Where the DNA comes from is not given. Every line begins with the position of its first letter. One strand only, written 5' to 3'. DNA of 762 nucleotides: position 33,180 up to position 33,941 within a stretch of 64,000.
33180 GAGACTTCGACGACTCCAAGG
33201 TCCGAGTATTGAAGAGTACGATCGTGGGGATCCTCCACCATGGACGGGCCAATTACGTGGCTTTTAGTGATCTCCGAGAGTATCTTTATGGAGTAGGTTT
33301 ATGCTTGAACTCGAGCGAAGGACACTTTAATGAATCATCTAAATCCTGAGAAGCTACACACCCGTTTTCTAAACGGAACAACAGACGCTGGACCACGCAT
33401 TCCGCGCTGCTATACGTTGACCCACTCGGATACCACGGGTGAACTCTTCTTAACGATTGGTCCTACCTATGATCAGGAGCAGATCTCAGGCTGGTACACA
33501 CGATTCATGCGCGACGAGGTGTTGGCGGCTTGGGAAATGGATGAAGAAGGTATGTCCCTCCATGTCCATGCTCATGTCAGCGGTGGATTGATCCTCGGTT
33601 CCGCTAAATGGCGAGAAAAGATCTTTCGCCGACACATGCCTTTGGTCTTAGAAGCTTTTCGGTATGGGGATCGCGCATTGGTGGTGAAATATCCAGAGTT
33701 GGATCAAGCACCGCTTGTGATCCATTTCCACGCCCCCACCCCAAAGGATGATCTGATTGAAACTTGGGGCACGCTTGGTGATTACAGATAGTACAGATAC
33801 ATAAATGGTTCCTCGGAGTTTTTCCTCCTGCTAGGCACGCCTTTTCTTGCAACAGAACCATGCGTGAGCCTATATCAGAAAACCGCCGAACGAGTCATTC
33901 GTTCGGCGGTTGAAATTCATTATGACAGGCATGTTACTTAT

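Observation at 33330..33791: STAY-GREEN (Mg-dechelatase) homolog in a genome segment that shows no photosynthesis genes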

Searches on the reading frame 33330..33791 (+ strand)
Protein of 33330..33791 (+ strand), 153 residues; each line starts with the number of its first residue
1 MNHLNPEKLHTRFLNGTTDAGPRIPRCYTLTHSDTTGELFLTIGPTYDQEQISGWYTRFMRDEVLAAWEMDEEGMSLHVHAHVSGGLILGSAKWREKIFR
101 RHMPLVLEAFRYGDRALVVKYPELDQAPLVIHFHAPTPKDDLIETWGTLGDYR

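Call 4: search_protein_families(library=pfam, proteins=[window:33330-33791:+], max_evalue=0.01)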
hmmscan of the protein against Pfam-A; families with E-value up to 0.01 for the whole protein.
window:33330-33791:+ (153 aa): 1 family
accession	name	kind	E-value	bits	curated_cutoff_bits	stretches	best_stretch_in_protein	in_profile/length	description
PF12638.12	Staygreen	-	1.3e-46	158.5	27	1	4-152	2-147/147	Staygreen protein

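Call 5: search_protein_families(library=ncbifam, proteins=[window:33330-33791:+], max_evalue=0.01)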
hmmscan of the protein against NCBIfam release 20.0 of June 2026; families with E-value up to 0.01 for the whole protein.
window:33330-33791:+ (153 aa): 0 families

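Call 6: search_solved_structures(query=window:33330-33788:+, max_evalue=0.01, show_alignments=2)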
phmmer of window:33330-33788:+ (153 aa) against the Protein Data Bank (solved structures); distinct sequences matched with E-value up to 0.01: 1.
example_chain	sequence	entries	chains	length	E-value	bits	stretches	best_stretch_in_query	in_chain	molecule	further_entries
7y5y_A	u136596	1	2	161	2e-88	297.4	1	1-153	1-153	Staygreen domain-containing protein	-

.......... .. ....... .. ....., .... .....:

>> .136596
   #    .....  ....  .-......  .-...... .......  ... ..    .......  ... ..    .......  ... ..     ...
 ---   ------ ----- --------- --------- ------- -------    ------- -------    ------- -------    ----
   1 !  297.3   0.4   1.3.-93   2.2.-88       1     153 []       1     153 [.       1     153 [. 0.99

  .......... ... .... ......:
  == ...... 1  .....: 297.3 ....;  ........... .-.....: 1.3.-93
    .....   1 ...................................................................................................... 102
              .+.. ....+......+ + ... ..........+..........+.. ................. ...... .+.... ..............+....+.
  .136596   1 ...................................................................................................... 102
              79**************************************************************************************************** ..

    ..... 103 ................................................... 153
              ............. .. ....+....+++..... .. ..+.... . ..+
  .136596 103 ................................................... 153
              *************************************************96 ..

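Call 8: find_homologous_proteins(query=window:33330-33788:+)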
Query window:33330-33788:+ (153 aa): 2440 proteins with E <= 0.001 among 2448 candidates; the best 120 are listed.
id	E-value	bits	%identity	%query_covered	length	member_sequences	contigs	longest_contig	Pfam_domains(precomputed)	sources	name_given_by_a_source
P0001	9.8e-102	355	99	100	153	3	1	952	PF12638.13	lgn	-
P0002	1.4e-87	309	86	100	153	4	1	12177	PF12638.13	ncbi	ncbi:MAG: staygreen family protein [Candidatus Hodarchaeota archaeon]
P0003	9.1e-85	300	84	100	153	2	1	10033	PF12638.13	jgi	jgi:hypothetical protein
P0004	3.3e-84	298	82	100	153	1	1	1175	PF12638.13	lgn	-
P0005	5.4e-84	298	81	100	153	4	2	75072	PF12638.13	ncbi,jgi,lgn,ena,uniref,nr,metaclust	ncbi:MAG: hypothetical protein AMJ88_03600 [Anaerolineae bacterium SM23_ 63]|uniref:Uncharacterized 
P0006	1.9e-80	286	81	100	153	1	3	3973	PF12638.13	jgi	jgi:hypothetical protein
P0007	1.2e-79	284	80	100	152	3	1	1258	PF12638.13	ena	-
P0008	2.1e-79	283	78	100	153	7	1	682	PF12638.13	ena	-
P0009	4.7e-79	282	78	100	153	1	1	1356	PF12638.13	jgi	jgi:hypothetical protein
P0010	3.1e-77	276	76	99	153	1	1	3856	PF12638.13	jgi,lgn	jgi:hypothetical protein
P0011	7.1e-77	275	76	100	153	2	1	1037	PF12638.13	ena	-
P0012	2.1e-76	273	77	100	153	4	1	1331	PF12638.13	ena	-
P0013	1.3e-75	270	76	100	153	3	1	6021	PF12638.13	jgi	jgi:hypothetical protein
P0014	3.3e-75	269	76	100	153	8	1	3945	PF12638.13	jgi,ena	-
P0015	4.4e-74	266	73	100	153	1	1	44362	PF12638.13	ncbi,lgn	-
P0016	7.8e-74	265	75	100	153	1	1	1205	PF12638.13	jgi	jgi:hypothetical protein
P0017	1.5e-73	264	73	100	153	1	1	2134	PF12638.13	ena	-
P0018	2.3e-73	263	74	100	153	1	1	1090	PF12638.13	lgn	-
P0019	8.4e-72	258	72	100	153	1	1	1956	PF12638.13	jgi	jgi:hypothetical protein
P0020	1.2e-71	258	72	99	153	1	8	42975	PF12638.13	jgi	jgi:hypothetical protein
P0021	4.1e-67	243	69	100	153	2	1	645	PF12638.13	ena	-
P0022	2.1e-64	234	68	99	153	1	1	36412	PF12638.13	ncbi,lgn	-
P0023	8.2e-64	232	64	99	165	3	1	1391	PF12638.13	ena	-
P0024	3.9e-63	230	64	99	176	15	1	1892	PF12638.13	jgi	jgi:hypothetical protein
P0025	6.4e-63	229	65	100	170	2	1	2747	PF12638.13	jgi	jgi:hypothetical protein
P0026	7.2e-63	229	64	99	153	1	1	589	PF12638.13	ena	-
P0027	1.6e-62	228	65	98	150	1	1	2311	PF12638.13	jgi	jgi:hypothetical protein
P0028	3.4e-62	227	64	99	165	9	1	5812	PF12638.13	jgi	jgi:hypothetical protein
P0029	5.4e-62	226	63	100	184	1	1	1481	PF12638.13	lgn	-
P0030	6.2e-62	226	65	100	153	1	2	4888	PF12638.13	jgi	jgi:hypothetical protein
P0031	7.4e-62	226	64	100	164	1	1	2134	PF12638.13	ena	-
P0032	8.2e-62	226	67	100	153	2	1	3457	PF12638.13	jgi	jgi:hypothetical protein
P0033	9.3e-62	225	63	99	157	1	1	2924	PF12638.13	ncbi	-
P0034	9.7e-62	225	64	97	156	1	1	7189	PF12638.13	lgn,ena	-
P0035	9.7e-62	225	64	99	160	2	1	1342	PF12638.13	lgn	-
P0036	9.9e-62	225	65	99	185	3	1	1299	PF12638.13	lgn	-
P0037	1.3e-61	225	66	100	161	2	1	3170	PF12638.13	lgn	-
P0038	1.4e-61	225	63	100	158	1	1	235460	PF12638.13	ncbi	-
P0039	1.4e-61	225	64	100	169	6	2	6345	PF12638.13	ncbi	-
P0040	1.7e-61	225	64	99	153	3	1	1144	PF12638.13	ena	-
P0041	2.0e-61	224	64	99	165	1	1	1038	PF12638.13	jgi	jgi:hypothetical protein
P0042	3.1e-61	224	63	99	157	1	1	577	PF12638.13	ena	-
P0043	3.3e-61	224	64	99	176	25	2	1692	PF12638.13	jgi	jgi:hypothetical protein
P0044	3.7e-61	224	62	99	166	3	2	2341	PF12638.13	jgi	jgi:hypothetical protein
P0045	3.7e-61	223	65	98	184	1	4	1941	PF12638.13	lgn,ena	-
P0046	4.0e-61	223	64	100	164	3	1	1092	PF12638.13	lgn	-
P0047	4.9e-61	223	64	100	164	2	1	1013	PF12638.13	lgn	-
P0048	5.2e-61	223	63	99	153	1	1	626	PF12638.13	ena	-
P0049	6.4e-61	223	64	99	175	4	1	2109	PF12638.13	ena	-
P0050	6.9e-61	223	61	100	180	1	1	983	PF12638.13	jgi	jgi:hypothetical protein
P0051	7.2e-61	223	63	100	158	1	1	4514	PF12638.13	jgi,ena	-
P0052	9.3e-61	222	63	99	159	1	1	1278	PF12638.13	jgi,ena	-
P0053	9.8e-61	222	65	100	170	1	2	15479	PF12638.13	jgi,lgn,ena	-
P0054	1.1e-60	222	63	99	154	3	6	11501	PF12638.13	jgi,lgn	jgi:hypothetical protein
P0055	1.2e-60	222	64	99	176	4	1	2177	PF12638.13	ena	-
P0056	1.2e-60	222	62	99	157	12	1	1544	PF12638.13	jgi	jgi:hypothetical protein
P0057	1.2e-60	222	64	99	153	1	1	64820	PF12638.13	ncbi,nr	ncbi:MAG: staygreen family protein [Anaerolineae bacterium]|nr:staygreen family protein [Anaerolinea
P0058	1.2e-60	222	61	100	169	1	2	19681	PF12638.13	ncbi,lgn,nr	ncbi:MAG: staygreen family protein [Chloroflexi bacterium]|nr:staygreen family protein [Chloroflexot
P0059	1.5e-60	222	65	100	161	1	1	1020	PF12638.13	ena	-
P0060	1.7e-60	221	63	97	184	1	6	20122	PF12638.13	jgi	jgi:hypothetical protein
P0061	1.7e-60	221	64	99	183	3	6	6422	PF12638.13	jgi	jgi:hypothetical protein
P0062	2.0e-60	221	64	99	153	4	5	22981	PF12638.13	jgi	jgi:hypothetical protein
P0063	2.1e-60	221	63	99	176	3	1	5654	PF12638.13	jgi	jgi:hypothetical protein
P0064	2.3e-60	221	63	98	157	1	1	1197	PF12638.13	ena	-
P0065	2.4e-60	221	64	99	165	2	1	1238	PF12638.13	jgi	jgi:hypothetical protein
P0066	2.5e-60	221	64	99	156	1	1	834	PF12638.13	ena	-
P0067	2.5e-60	221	63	100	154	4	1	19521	PF12638.13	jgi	jgi:hypothetical protein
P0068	2.6e-60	221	63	100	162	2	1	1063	PF12638.13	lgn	-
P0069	2.6e-60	221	65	98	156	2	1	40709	PF12638.13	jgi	jgi:hypothetical protein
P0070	2.7e-60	221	62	100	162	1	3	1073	PF12638.13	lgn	-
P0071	2.7e-60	221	62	99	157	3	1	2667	PF12638.13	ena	-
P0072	2.8e-60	221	63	100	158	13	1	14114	PF12638.13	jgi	jgi:hypothetical protein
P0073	3.2e-60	220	62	99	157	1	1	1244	PF12638.13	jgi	jgi:hypothetical protein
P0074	4.2e-60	220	62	100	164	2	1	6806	PF12638.13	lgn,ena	-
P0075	4.8e-60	220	62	99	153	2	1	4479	PF12638.13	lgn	-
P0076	4.8e-60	220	63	100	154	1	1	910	PF12638.13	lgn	-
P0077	5.1e-60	220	65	97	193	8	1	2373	PF12638.13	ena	-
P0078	5.1e-60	220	62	99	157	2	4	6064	PF12638.13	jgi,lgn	jgi:hypothetical protein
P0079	6.3e-60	219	63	100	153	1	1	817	PF12638.13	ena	-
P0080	6.5e-60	219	62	99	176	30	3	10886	PF12638.13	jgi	jgi:hypothetical protein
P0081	7.0e-60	219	61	100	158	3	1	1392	PF12638.13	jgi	jgi:hypothetical protein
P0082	7.3e-60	219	64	99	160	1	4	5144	PF12638.13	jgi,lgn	jgi:hypothetical protein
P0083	7.6e-60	219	61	100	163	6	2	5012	PF12638.13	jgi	jgi:hypothetical protein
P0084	7.7e-60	219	63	99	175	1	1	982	PF12638.13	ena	-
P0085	8.2e-60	219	63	99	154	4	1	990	PF12638.13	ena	-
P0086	8.8e-60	219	63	99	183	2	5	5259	PF12638.13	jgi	jgi:hypothetical protein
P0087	9.1e-60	219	63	99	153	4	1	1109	PF12638.13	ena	-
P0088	1.0e-59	219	62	99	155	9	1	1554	PF12638.13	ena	-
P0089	1.1e-59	219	61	99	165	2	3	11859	PF12638.13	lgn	-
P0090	1.5e-59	218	66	99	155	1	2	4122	PF12638.13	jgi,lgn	jgi:hypothetical protein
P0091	1.7e-59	218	63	99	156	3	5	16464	PF12638.13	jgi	jgi:hypothetical protein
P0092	1.7e-59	218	63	99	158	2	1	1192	PF12638.13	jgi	jgi:hypothetical protein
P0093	2.3e-59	218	63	100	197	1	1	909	PF12638.13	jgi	jgi:hypothetical protein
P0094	2.4e-59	218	61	100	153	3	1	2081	PF12638.13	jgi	jgi:hypothetical protein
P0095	2.4e-59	218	64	100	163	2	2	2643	PF12638.13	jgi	jgi:hypothetical protein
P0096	2.5e-59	218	64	98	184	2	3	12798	PF12638.13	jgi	jgi:hypothetical protein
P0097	2.5e-59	218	61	100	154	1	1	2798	PF12638.13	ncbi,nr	ncbi:MAG: staygreen family protein [Anaerolineae bacterium]|nr:staygreen family protein [Anaerolinea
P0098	2.5e-59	218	63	99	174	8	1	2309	PF12638.13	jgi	jgi:hypothetical protein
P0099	2.6e-59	217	61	100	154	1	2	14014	PF12638.13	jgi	jgi:hypothetical protein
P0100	2.7e-59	217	64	98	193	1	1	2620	PF12638.13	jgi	jgi:hypothetical protein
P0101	2.7e-59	217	62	99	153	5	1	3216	PF12638.13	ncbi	-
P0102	2.7e-59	217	61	100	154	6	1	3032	PF12638.13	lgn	-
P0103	2.7e-59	217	63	100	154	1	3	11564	PF12638.13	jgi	jgi:hypothetical protein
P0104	2.8e-59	217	64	100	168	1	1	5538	PF12638.13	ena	-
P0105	2.9e-59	217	63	99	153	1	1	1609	PF12638.13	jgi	jgi:hypothetical protein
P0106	3.2e-59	217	60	100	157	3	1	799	PF12638.13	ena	-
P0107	3.4e-59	217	63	100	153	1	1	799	PF12638.13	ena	-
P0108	3.5e-59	217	63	100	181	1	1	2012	PF12638.13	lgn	-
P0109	3.5e-59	217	61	99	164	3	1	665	PF12638.13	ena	-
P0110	3.7e-59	217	61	99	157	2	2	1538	PF12638.13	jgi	jgi:hypothetical protein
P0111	3.7e-59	217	61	100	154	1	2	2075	PF12638.13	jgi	jgi:hypothetical protein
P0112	4.2e-59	217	62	100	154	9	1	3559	PF12638.13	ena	-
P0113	4.4e-59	217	62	99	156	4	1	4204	PF12638.13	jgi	jgi:hypothetical protein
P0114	5.0e-59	217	64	99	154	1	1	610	PF12638.13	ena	-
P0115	5.4e-59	216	63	100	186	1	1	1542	PF12638.13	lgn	-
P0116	5.4e-59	216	62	100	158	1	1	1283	PF12638.13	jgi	jgi:hypothetical protein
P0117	6.2e-59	216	62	99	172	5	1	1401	PF12638.13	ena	-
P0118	6.2e-59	216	63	98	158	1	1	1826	PF12638.13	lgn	-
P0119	6.5e-59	216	63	100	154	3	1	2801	PF12638.13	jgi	jgi:hypothetical protein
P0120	6.8e-59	216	60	100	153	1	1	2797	PF12638.13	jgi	-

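Call 11: find_encoding_contigs(protein=P0005, flank=10000, max_places=3)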
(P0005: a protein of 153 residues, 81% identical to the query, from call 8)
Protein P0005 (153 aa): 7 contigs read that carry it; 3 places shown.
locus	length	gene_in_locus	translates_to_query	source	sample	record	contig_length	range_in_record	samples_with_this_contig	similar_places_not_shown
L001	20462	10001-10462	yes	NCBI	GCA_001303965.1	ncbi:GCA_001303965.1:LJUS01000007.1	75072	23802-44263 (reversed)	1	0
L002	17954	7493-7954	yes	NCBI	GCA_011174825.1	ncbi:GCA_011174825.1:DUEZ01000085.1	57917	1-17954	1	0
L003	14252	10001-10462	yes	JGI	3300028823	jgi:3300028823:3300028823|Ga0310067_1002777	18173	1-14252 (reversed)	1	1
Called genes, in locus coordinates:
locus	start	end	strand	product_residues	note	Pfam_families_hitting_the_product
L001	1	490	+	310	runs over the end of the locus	PF01370:Epimerase, PF13460:NAD_binding_10, PF08338:DUF1731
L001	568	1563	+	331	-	PF00005:ABC_tran, PF13304:AAA_21 (weak), PF13732:DrrA1-3_C (weak)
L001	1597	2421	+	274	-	PF01061:ABC2_membrane, PF12698:ABC2_membrane_3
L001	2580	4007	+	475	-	PF00875:DNA_photolyase, PF03441:FAD_binding_7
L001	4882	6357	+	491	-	PF01073:3Beta_HSD, PF01370:Epimerase, PF05368:NmrA, PF13460:NAD_binding_10, PF11066:DUF2867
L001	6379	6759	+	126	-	PF07343:DUF1475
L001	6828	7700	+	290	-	PF02645:DegV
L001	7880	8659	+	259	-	PF03073:TspO_MBR (weak)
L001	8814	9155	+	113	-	PF14248:DUF4345 (weak)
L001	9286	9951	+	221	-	PF11361:DUF3159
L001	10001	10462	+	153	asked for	PF12638:Staygreen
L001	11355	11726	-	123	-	PF00072:Response_reg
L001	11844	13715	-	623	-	PF01590:GAF, PF13185:GAF_2, PF01590:GAF, PF13185:GAF_2, PF13492:GAF_3, PF07730:HisKA_3, PF13581:HATPase_c_2 (weak), PF02518:HATPase_c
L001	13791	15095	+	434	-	PF00368:HMG-CoA_red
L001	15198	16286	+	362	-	PF01154:HMG_CoA_synt_N (faint), PF08541:ACP_syn_III_C (weak)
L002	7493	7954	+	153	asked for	PF12638:Staygreen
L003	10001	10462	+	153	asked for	PF12638:Staygreen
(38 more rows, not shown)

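Call 12: find_encoding_contigs(protein=P0002, flank=10000, max_places=2)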
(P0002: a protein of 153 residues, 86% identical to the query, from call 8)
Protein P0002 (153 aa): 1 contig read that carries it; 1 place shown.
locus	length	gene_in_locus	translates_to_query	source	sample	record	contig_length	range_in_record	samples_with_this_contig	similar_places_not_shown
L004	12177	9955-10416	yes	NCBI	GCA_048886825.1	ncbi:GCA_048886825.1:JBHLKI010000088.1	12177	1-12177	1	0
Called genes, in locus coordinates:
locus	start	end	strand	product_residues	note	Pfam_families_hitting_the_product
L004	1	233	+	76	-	?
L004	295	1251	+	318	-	PF01370:Epimerase, PF13460:NAD_binding_10, PF08338:DUF1731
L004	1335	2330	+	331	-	PF00005:ABC_tran, PF13304:AAA_21 (weak)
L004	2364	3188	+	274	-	PF01061:ABC2_membrane, PF12698:ABC2_membrane_3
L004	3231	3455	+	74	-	-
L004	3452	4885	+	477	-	PF00875:DNA_photolyase, PF03441:FAD_binding_7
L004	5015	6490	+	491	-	PF01073:3Beta_HSD (weak), PF01370:Epimerase, PF05368:NmrA, PF13460:NAD_binding_10, PF16363:GDP_Man_Dehyd (weak), PF11066:DUF2867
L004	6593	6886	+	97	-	PF07343:DUF1475 (weak)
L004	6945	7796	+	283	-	PF02645:DegV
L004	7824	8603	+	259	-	PF03073:TspO_MBR (weak)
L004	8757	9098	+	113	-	PF14248:DUF4345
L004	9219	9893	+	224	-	PF11361:DUF3159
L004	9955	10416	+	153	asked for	PF12638:Staygreen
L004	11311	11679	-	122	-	PF00072:Response_reg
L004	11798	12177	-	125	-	PF13581:HATPase_c_2 (weak), PF02518:HATPase_c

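Call 13: find_encoding_contigs(protein=P0015, flank=10000, max_places=2)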
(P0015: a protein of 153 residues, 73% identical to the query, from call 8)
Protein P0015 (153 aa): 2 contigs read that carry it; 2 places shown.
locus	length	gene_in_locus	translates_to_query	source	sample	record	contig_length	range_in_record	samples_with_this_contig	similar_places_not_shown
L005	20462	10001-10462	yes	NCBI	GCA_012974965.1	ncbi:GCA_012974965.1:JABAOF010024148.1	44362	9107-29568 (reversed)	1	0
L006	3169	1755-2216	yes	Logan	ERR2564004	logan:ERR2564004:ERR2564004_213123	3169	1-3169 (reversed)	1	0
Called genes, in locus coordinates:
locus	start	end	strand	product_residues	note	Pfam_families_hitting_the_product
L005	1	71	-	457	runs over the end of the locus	PF02469:Fasciclin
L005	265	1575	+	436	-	-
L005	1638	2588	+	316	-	PF03807:F420_oxidored (faint), PF01370:Epimerase, PF13460:NAD_binding_10, PF08338:DUF1731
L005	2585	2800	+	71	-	-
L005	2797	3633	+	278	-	-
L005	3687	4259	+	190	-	PF03441:FAD_binding_7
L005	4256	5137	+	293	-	PF00106:adh_short, PF01370:Epimerase (faint), PF08659:KR, PF13561:adh_short_C2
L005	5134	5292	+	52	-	-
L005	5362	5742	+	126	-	PF07343:DUF1475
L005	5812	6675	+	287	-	PF02645:DegV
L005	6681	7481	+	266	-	PF06966:DUF1295, PF02544:Steroid_dh, PF04191:PEMT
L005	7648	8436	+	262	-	PF03073:TspO_MBR (weak)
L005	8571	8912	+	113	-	PF14248:DUF4345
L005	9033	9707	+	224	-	PF11361:DUF3159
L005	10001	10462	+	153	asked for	PF12638:Staygreen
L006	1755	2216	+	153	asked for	PF12638:Staygreen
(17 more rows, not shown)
